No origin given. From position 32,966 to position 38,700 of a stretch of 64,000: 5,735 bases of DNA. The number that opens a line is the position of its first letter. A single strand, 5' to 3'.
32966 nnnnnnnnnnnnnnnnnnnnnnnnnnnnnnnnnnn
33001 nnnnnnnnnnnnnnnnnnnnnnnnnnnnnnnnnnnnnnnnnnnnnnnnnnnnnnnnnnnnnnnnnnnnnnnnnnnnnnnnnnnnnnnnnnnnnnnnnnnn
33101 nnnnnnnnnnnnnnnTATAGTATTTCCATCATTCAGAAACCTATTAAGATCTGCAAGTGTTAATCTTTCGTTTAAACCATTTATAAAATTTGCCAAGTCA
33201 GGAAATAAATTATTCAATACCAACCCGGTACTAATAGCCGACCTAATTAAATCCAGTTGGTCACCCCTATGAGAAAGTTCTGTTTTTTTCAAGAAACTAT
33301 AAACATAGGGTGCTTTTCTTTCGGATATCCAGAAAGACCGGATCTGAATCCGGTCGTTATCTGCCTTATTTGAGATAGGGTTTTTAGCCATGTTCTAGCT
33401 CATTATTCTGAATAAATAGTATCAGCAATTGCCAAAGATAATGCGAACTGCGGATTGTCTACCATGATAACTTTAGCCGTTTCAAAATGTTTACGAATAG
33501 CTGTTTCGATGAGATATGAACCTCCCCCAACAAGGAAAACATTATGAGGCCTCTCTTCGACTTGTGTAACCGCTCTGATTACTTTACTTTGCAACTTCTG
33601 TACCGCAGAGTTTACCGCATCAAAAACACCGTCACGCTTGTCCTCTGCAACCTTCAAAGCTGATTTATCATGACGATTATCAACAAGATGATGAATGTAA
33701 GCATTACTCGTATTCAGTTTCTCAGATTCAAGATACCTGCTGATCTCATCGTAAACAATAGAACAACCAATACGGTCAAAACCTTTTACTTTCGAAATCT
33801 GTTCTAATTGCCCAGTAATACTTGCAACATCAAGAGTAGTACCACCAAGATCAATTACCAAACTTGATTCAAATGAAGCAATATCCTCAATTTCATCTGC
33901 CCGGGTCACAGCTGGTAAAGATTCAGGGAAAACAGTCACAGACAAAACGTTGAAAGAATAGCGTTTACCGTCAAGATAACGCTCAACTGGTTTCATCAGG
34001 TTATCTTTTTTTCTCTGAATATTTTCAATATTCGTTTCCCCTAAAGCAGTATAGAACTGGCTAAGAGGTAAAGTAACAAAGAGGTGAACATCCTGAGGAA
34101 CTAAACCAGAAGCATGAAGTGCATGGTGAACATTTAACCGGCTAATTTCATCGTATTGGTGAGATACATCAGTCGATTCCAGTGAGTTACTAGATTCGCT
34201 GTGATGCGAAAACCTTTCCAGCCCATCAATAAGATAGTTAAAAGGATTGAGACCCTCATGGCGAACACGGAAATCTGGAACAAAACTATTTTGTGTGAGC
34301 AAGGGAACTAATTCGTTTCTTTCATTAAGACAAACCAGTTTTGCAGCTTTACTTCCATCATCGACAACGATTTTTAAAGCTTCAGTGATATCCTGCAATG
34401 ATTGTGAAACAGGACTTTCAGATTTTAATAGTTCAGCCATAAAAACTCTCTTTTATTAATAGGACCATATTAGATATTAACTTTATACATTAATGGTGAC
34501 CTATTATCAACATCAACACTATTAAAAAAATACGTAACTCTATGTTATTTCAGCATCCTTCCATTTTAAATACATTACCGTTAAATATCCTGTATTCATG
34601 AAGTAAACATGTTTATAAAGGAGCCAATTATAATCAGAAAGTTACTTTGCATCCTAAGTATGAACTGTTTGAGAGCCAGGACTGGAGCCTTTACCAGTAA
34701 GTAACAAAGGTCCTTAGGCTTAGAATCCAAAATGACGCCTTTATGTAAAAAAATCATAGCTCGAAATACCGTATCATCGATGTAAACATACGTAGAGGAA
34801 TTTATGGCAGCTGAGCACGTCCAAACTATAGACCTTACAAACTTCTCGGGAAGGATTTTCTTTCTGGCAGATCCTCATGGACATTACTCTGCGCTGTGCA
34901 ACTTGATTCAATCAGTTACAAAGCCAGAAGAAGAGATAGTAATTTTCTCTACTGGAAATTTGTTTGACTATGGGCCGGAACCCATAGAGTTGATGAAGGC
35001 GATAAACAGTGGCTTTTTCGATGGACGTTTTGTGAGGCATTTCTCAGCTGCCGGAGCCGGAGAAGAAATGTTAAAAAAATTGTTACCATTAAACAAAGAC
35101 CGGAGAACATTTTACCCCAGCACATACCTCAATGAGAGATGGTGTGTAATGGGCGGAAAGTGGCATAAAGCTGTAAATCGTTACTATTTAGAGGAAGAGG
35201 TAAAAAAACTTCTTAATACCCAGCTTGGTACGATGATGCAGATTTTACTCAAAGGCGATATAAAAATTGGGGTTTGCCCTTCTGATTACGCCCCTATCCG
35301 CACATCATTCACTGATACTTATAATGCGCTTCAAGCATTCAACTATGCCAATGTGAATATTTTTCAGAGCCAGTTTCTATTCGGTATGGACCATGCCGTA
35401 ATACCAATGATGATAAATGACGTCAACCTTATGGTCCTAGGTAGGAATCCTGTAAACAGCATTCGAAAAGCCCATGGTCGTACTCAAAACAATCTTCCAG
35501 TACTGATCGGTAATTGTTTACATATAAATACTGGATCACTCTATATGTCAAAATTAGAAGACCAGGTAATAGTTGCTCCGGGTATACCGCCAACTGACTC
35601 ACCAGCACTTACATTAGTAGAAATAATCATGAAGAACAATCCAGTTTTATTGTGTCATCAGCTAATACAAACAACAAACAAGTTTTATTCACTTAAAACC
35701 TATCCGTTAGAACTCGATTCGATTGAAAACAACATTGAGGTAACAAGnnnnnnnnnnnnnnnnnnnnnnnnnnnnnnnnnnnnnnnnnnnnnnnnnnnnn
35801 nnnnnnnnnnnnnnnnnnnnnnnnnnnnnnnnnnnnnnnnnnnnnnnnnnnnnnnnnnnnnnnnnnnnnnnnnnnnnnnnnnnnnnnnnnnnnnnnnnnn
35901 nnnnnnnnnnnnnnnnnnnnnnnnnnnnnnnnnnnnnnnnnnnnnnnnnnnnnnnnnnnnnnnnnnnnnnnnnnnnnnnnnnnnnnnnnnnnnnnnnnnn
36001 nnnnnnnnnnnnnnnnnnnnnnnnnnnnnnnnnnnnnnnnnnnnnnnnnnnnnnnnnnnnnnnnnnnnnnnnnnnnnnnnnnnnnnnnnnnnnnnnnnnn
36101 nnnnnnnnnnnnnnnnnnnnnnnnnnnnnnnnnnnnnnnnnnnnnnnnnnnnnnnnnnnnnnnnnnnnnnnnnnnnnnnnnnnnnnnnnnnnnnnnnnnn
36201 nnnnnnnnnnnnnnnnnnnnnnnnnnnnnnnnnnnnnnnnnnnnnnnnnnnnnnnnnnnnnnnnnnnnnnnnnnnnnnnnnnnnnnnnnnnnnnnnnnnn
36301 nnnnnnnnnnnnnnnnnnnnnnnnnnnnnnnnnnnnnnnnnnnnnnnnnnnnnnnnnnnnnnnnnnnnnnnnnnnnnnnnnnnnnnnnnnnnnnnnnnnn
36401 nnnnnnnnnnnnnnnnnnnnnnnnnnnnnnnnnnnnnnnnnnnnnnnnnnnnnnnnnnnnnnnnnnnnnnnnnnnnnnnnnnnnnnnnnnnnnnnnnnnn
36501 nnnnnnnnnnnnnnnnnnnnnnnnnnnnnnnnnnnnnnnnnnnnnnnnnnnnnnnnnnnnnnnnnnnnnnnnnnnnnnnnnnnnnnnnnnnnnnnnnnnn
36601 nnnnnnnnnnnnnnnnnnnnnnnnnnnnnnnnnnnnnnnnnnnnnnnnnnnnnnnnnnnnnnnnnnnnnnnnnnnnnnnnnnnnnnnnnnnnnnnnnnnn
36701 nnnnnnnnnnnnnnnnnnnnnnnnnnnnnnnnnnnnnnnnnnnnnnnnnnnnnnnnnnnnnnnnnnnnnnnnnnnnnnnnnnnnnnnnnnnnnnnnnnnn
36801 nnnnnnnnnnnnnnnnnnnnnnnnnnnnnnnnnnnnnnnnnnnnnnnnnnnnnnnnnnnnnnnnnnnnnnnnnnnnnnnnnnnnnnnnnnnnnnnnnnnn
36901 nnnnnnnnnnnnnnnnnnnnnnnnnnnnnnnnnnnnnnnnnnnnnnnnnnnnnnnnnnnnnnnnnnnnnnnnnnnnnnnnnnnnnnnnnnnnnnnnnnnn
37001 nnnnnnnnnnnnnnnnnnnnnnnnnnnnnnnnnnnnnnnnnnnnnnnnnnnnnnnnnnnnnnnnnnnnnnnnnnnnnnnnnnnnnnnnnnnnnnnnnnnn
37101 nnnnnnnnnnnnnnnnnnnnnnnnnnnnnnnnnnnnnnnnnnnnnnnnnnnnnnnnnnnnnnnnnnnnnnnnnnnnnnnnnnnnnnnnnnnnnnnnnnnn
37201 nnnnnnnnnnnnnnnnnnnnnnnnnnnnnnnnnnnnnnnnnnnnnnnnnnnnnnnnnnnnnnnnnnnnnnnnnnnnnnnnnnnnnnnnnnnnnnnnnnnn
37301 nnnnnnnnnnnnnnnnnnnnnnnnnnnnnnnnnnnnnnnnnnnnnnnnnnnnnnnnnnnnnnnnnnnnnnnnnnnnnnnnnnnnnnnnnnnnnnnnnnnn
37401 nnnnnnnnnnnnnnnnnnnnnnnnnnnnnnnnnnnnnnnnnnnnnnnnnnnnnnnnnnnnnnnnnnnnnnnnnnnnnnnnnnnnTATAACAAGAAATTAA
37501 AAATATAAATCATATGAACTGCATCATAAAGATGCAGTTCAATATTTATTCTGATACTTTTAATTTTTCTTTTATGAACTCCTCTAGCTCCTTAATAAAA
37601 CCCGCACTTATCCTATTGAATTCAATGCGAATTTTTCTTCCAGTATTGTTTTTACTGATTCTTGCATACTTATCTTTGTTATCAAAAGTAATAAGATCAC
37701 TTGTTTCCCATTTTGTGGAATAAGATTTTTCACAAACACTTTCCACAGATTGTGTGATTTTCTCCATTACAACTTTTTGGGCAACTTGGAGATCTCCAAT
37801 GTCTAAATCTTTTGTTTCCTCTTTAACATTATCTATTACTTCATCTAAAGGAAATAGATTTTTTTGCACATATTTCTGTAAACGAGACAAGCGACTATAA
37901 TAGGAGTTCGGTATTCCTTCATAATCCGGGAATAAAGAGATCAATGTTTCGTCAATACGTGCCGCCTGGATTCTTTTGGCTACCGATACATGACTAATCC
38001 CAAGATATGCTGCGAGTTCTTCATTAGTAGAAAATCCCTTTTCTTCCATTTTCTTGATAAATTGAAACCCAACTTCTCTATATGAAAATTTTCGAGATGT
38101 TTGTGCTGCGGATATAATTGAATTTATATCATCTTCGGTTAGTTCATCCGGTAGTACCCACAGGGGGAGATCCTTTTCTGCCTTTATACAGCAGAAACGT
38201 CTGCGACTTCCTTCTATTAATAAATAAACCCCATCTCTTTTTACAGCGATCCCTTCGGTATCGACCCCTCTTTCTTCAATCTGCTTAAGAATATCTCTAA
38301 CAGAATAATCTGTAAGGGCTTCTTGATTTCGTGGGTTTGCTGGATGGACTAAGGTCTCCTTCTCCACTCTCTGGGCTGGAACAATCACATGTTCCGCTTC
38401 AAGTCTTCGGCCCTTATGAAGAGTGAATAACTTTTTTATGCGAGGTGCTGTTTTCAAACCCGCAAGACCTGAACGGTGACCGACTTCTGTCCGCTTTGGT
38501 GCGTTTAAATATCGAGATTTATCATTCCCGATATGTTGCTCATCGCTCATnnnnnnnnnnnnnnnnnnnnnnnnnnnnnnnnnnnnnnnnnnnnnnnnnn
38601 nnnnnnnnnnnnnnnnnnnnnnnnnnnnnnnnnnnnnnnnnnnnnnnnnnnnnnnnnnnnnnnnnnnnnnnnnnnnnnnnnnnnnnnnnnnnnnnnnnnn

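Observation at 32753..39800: Two partition systems of different types flank an inserted plus-strand operon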

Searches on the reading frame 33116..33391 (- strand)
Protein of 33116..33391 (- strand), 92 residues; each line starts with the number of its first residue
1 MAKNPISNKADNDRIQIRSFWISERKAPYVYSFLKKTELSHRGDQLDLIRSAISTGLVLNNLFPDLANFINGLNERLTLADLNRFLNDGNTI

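Call 77: search_protein_representatives(alignment_id=A3)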
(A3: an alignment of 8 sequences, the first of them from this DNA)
Query: 8 sequences, 92 profile positions. Proteins with E-value up to 0.001 (for the whole library): 16; up to 1e-10: 10; up to 1e-30: 6. The best 16 are listed.
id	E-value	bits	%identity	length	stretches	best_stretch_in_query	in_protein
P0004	4.0e-47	174.4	-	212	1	1-91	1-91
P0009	1.6e-46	172.5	-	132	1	1-90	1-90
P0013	6.0e-45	167.4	-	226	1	2-91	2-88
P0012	5.5e-44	164.4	-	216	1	1-90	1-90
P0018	1.9e-43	162.6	-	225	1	1-92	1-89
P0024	1.0e-32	128.2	-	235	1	1-87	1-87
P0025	1.7e-23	98.7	-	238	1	3-86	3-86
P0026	1.6e-13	66.7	-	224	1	6-86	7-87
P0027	7.6e-13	64.5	-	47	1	1-38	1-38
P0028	7.1e-11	58.2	-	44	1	1-39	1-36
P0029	1.8e-10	57.0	-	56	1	1-44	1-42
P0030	9.7e-10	54.6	-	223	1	6-86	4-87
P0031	1.2e-08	51.1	-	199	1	54-92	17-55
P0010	6.3e-08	48.8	-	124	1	59-90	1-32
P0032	1.1e-05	41.6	-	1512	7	27-80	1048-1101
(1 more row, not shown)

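Call 93: find_encoding_contigs(protein=P0026, flank=10000, max_places=2)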
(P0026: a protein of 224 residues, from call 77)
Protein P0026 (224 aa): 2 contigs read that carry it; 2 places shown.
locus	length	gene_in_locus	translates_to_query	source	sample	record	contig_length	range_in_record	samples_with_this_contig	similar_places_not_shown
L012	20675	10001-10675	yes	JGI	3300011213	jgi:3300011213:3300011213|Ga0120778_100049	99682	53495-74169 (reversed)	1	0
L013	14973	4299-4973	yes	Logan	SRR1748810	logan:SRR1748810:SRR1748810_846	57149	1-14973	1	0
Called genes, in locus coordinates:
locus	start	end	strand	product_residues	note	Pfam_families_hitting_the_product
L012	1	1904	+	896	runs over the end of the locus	PF11130:TraC_F_IV, PF19044:P-loop_TraG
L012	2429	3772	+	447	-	PF18607:HTH_54, PF01656:CbiA (weak), PF13614:AAA_31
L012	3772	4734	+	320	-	PF08775:ParB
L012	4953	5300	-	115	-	PF00665:rve, PF13683:rve_3, PF13333:rve_2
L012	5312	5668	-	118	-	-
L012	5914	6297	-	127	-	-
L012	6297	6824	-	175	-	-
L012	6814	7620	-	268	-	-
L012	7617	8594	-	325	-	PF00149:Metallophos (weak)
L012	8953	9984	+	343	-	PF06406:StbA_N, PF01968:Hydantoinase_A (faint), PF21522:MreB-like_C (weak), PF21523:ParM_N, PF22128:Alp7A_like_C (weak)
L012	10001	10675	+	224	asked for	-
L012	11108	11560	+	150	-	-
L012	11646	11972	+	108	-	-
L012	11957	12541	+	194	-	-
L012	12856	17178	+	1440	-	-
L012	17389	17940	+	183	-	PF10502:Peptidase_S26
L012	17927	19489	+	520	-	PF09673:TrbC_Ftype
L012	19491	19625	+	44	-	-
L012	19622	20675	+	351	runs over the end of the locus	PF06834:TraU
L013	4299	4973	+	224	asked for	-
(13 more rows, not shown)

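Call 96: search_protein_families(library=pfam, proteins=[L012:2429-3772:+, L012:3772-4734:+], max_evalue=0.001)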
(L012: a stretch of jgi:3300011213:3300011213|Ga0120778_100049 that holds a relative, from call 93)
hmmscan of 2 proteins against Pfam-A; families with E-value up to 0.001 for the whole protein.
L012:2429-3772:+ (447 aa): 4 families
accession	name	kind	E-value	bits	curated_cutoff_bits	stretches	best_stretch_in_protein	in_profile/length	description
PF18607.7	HTH_54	-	6.8e-30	103.5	32.3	1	63-152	2-91/92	ParA helix turn helix domain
PF13614.12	AAA_31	-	9.6e-23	81.5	27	1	158-328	3-153/177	AAA domain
PF01656.29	CbiA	-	1.4e-05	25.5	25.4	1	159-316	1-54/125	CobQ/CobB/MinD/ParA nucleotide binding domain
PF09140.17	MipZ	-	0.00014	21.7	20.7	0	283-330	90-137/262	ATPase MipZ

L012:3772-4734:+ (320 aa): 2 families
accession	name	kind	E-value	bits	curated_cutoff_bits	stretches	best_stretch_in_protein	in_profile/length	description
PF08775.15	ParB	-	1.2e-29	103.6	25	1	197-318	1-125/126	ParB family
PF18090.7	SoPB_HTH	-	0.00088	19.8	27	0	165-213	21-69/75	Centromere-binding protein HTH domain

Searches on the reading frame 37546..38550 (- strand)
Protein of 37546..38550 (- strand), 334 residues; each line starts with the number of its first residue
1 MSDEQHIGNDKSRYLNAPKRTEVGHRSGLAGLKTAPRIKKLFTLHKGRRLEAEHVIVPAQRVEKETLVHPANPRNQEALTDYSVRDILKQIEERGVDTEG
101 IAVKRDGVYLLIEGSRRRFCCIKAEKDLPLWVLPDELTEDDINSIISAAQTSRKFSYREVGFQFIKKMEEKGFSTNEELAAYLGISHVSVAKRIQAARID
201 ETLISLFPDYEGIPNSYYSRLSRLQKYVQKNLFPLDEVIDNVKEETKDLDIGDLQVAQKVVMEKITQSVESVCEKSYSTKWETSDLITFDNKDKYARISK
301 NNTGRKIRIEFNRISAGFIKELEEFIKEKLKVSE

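Call 4: search_protein_families(library=pfam, proteins=[window:37546-38550:-], max_evalue=0.01)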
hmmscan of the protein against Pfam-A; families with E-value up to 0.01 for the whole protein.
window:37546-38550:- (334 aa): 2 families
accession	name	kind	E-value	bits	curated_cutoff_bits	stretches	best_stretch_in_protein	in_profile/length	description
PF08775.15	ParB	-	3.8e-11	43.8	25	1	207-330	1-125/126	ParB family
PF07022.19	Phage_CI_repr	-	0.00054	20.7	22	1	168-244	7-49/65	Bacteriophage CI repressor helix-turn-helix domain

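Call 32: search_protein_families(library=ncbifam, proteins=[window:37546-38550:-], max_evalue=0.01)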
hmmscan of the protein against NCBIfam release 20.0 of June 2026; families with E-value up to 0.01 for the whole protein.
window:37546-38550:- (334 aa): 2 families
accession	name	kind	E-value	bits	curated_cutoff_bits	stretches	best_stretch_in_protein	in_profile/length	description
NF010252.0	PRK13698.1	equivalog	6.7e-13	48.2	274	1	55-331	60-320/323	ParB/RepB/Spo0J family plasmid partition protein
TIGR00180.1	parB_part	domain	1.9e-12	47.3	58.45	1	62-223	7-170/186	ParB/RepB/Spo0J family partition protein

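Call 34: search_solved_structures(query=window:37546-38550:-, max_evalue=0.001, show_alignments=1)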
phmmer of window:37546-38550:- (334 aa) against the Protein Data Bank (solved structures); distinct sequences matched with E-value up to 0.001: 3.
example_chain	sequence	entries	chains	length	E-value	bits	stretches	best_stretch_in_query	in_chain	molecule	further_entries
1zx4_A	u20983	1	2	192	3.6e-16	62.6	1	150-330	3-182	Plasmid Partition par B protein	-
2ntz_A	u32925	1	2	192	5.2e-16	62.1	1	150-330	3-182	ParB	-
3vwb_A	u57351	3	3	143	9.4e-05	25.1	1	150-252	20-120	Virulence regulon transcriptional activator virB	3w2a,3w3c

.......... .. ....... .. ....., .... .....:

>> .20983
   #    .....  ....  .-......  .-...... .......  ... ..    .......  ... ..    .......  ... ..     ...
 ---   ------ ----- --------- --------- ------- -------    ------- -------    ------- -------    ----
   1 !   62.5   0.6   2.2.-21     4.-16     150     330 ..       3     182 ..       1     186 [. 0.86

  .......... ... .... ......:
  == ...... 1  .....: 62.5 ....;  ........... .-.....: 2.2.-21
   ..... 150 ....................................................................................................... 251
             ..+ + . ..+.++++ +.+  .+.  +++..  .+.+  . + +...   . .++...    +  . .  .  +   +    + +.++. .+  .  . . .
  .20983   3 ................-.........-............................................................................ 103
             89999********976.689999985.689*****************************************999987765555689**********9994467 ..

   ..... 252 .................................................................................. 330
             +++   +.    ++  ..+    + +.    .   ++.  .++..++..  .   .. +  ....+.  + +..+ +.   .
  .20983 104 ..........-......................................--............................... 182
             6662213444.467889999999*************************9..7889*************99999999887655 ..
